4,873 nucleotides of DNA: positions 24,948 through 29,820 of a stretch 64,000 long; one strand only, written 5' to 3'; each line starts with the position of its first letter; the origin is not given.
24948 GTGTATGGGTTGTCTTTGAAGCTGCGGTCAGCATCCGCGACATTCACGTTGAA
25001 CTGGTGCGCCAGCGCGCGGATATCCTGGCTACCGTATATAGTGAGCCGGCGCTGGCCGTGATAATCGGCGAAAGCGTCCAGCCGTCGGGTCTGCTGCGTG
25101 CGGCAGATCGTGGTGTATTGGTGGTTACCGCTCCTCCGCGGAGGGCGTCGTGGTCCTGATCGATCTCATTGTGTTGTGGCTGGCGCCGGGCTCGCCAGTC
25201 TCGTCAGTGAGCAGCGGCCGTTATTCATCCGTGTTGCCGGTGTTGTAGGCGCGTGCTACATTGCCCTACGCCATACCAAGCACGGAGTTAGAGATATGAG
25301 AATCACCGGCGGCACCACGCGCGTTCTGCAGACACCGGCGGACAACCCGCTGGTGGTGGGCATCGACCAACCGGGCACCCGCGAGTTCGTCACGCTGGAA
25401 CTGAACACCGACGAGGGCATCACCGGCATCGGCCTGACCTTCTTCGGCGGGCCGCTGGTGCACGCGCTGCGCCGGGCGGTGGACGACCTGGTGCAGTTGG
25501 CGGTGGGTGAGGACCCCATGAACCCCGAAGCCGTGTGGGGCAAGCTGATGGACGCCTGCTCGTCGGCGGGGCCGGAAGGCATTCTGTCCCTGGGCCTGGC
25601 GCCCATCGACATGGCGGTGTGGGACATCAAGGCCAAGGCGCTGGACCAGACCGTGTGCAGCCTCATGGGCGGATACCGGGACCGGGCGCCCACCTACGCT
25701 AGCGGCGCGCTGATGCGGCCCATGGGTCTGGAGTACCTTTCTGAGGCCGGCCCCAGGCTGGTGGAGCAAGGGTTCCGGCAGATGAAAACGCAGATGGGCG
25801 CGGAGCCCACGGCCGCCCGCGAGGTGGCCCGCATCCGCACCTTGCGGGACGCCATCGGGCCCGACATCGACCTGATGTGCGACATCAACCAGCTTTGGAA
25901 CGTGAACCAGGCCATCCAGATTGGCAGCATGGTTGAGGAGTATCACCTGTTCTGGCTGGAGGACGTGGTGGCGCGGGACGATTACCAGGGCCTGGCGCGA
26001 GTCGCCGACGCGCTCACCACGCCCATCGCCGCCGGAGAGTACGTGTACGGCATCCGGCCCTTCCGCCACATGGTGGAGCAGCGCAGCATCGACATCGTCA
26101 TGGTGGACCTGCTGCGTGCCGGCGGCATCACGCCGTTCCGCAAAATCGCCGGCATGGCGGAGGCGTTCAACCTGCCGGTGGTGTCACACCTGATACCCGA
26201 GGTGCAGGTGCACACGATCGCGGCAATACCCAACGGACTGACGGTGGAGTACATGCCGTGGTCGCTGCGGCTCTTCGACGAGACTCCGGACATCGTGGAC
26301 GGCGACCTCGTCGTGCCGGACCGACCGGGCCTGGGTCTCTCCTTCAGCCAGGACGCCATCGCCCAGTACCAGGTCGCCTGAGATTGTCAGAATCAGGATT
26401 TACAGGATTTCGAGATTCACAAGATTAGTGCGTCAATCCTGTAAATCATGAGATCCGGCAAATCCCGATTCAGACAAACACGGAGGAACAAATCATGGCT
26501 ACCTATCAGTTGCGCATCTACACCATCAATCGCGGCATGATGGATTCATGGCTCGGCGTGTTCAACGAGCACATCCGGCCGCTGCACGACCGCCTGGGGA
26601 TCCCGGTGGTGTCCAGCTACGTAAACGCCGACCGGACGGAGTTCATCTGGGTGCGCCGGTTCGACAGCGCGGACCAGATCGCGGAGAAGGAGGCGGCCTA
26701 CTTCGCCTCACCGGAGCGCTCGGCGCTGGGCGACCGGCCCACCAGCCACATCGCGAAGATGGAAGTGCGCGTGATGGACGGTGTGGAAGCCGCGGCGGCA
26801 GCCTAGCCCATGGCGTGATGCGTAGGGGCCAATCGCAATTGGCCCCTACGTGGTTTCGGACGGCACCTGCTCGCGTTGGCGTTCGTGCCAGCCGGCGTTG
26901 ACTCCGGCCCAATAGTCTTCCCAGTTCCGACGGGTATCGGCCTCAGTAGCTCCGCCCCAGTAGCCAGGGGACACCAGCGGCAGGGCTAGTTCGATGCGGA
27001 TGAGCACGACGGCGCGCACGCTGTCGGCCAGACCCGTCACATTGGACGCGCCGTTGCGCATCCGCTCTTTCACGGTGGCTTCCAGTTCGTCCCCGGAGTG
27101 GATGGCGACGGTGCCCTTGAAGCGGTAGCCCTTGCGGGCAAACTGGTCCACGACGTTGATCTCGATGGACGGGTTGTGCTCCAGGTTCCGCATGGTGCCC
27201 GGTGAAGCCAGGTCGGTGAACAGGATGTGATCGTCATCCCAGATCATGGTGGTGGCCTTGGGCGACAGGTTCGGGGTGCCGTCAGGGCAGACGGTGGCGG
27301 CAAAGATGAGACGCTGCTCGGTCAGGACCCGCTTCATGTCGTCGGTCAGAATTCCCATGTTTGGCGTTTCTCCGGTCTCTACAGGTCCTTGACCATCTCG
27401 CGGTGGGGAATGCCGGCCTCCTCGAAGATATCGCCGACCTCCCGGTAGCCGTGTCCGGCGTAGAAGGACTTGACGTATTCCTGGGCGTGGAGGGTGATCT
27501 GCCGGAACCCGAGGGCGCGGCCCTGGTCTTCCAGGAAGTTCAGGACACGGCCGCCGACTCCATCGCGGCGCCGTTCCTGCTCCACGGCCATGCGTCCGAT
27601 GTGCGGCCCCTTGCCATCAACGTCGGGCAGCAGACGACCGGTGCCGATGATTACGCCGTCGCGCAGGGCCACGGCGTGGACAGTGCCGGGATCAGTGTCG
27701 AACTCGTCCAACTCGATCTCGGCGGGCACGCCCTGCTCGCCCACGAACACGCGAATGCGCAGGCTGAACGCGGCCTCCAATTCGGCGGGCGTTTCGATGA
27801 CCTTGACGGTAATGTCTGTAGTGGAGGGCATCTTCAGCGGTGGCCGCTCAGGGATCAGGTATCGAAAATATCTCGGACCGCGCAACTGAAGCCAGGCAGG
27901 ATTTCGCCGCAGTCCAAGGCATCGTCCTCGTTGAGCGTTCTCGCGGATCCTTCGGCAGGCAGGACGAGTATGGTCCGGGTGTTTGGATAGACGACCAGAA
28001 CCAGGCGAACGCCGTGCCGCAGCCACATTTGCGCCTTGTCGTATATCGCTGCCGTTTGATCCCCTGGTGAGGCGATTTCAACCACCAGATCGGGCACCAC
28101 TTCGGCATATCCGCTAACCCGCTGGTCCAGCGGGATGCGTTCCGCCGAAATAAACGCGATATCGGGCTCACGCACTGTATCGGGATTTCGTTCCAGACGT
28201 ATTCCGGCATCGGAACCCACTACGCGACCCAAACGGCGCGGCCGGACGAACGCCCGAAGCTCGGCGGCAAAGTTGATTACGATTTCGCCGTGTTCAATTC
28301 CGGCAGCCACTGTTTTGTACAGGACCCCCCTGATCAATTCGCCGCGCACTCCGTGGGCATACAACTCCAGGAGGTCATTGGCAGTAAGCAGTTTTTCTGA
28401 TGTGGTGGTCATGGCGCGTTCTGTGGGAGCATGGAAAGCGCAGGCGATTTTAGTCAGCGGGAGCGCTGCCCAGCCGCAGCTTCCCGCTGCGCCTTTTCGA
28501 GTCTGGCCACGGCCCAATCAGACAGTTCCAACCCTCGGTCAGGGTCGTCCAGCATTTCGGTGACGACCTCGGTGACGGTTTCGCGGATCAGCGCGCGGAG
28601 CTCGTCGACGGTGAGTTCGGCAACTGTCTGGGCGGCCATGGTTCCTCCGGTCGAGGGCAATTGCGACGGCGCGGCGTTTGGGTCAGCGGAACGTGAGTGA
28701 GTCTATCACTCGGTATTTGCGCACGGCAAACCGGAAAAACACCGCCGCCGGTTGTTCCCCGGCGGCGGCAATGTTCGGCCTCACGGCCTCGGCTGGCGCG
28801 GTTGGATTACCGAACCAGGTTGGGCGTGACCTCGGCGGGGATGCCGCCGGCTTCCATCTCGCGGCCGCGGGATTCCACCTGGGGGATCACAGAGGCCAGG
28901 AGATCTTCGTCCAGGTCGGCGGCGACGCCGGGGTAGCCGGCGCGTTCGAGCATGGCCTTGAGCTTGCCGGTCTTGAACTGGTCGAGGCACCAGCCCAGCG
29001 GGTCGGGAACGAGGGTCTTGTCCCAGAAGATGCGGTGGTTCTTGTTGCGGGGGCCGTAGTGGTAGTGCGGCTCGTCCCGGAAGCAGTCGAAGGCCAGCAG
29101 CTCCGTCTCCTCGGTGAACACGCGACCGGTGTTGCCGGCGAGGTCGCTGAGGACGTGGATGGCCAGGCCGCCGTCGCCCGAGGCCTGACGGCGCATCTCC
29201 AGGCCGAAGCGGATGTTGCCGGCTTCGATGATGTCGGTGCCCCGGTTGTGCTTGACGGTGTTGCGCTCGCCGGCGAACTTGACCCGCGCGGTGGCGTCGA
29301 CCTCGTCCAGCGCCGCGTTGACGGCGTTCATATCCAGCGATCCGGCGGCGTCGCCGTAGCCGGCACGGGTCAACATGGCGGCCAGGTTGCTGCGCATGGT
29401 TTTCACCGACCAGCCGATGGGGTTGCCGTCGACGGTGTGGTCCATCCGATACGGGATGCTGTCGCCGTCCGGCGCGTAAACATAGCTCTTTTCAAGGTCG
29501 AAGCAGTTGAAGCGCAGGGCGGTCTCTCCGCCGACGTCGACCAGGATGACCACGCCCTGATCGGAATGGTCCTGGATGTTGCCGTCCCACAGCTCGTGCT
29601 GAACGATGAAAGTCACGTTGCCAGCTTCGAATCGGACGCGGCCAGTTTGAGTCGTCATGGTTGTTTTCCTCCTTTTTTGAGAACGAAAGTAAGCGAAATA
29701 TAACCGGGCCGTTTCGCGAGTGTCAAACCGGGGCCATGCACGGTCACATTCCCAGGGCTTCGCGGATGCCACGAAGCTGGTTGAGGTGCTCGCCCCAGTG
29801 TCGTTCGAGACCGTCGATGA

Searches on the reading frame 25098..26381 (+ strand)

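Call 67: search_protein_families(library=pfam, proteins=[window:25098-26381:+], max_evalue=0.01)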
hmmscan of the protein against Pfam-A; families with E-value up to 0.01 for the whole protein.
window:25098-26381:+ (427 aa): 2 families
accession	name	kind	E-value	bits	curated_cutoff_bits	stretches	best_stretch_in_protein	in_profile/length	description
PF13378.12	MR_MLE_C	-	3.8e-59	200.5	29.4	1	220-419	9-218/219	Enolase C-terminal domain-like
PF02746.21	MR_MLE_N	-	6.7e-16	59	22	1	77-191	7-117/117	Mandelate racemase / muconate lactonizing enzyme, N-terminal domain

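Call 68: search_protein_families(library=padloc, proteins=[window:25098-26381:+], max_evalue=0.01)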
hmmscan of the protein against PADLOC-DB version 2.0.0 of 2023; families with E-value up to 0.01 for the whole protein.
window:25098-26381:+ (427 aa): 0 families

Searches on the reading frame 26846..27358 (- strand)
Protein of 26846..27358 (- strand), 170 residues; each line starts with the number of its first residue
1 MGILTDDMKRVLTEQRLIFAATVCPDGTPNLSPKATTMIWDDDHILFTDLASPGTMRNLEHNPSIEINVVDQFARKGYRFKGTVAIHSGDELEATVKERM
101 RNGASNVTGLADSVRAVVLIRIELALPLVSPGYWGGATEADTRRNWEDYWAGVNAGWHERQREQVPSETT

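Call 67: search_protein_families(library=pfam, proteins=[window:26846-27358:-], max_evalue=0.01)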
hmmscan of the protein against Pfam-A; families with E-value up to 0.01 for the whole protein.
window:26846-27358:- (170 aa): 1 family
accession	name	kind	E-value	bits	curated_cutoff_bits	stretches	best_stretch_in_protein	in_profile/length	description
PF01243.27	PNPOx_N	-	7.7e-16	59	28.1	1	4-120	1-111/120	Pyridoxamine 5'-phosphate oxidase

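Call 68: search_protein_families(library=padloc, proteins=[window:26846-27358:-], max_evalue=0.01)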
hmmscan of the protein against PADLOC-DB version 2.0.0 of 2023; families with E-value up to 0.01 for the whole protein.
window:26846-27358:- (170 aa): 0 families

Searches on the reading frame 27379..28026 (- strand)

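Call 67: search_protein_families(library=pfam, proteins=[window:27379-28026:-], max_evalue=0.01)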
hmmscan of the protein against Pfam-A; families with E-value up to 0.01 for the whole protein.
window:27379-28026:- (215 aa): 4 families
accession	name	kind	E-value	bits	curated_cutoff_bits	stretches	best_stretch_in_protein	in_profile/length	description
PF13673.13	Acetyltransf_10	-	9.7e-14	51.9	23.6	1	112-214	28-127/128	Acetyltransferase (GNAT) domain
PF00583.31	Acetyltransf_1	-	2.2e-11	44.5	20.7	1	94-194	12-116/116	Acetyltransferase (GNAT) family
PF13508.13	Acetyltransf_7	-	1.2e-09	38.9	27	1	116-196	4-84/84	Acetyltransferase (GNAT) domain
PF21926.2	FeeM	-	0.0012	19.1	27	1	85-136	1-55/158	N-acyl amino acid synthase FeeM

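Call 68: search_protein_families(library=padloc, proteins=[window:27379-28026:-], max_evalue=0.01)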
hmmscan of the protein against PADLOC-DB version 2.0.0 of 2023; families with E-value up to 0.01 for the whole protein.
window:27379-28026:- (215 aa): 0 families

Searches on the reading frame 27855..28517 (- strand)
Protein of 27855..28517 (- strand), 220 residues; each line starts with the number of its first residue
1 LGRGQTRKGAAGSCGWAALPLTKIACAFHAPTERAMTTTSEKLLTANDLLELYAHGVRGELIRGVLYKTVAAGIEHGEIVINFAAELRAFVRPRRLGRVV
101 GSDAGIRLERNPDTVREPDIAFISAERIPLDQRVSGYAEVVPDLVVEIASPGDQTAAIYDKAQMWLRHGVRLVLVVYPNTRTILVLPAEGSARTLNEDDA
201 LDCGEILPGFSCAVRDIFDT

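Call 67: search_protein_families(library=pfam, proteins=[window:27855-28517:-], max_evalue=0.01)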
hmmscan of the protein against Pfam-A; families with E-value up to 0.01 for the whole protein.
window:27855-28517:- (220 aa): 1 family
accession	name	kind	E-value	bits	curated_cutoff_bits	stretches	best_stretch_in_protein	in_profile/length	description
PF05685.18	Uma2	-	4.2e-30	104.9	27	1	48-214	3-171/172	Putative restriction endonuclease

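Call 68: search_protein_families(library=padloc, proteins=[window:27855-28517:-], max_evalue=0.01)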
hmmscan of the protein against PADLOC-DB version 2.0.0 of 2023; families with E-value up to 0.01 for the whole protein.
window:27855-28517:- (220 aa): 4 families
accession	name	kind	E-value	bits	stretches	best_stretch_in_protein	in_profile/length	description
PDLC04833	PDC-S03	-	7.8e-15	52.9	1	30-188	10-171/207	-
PDLC04832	PDC-S03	-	1.6e-14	52.1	1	37-219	2-187/188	-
PDLC04835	PDC-S03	-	1.2e-06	26.2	1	36-150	1-119/207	-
PDLC04834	PDC-S03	-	9.3e-06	23.5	1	36-183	1-145/184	-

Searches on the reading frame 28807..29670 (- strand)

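Call 67: search_protein_families(library=pfam, proteins=[window:28807-29670:-], max_evalue=0.01)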
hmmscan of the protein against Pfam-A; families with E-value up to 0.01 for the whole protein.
window:28807-29670:- (287 aa): 1 family
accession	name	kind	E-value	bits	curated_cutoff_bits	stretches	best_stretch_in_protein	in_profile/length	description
PF24777.1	DUF7700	-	3.8e-66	220.5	25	2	147-267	1-113/115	Domain of unknown function (DUF7700)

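Call 68: search_protein_families(library=padloc, proteins=[window:28807-29670:-], max_evalue=0.01)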
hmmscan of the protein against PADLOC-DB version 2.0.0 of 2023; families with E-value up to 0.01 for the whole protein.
window:28807-29670:- (287 aa): 0 families
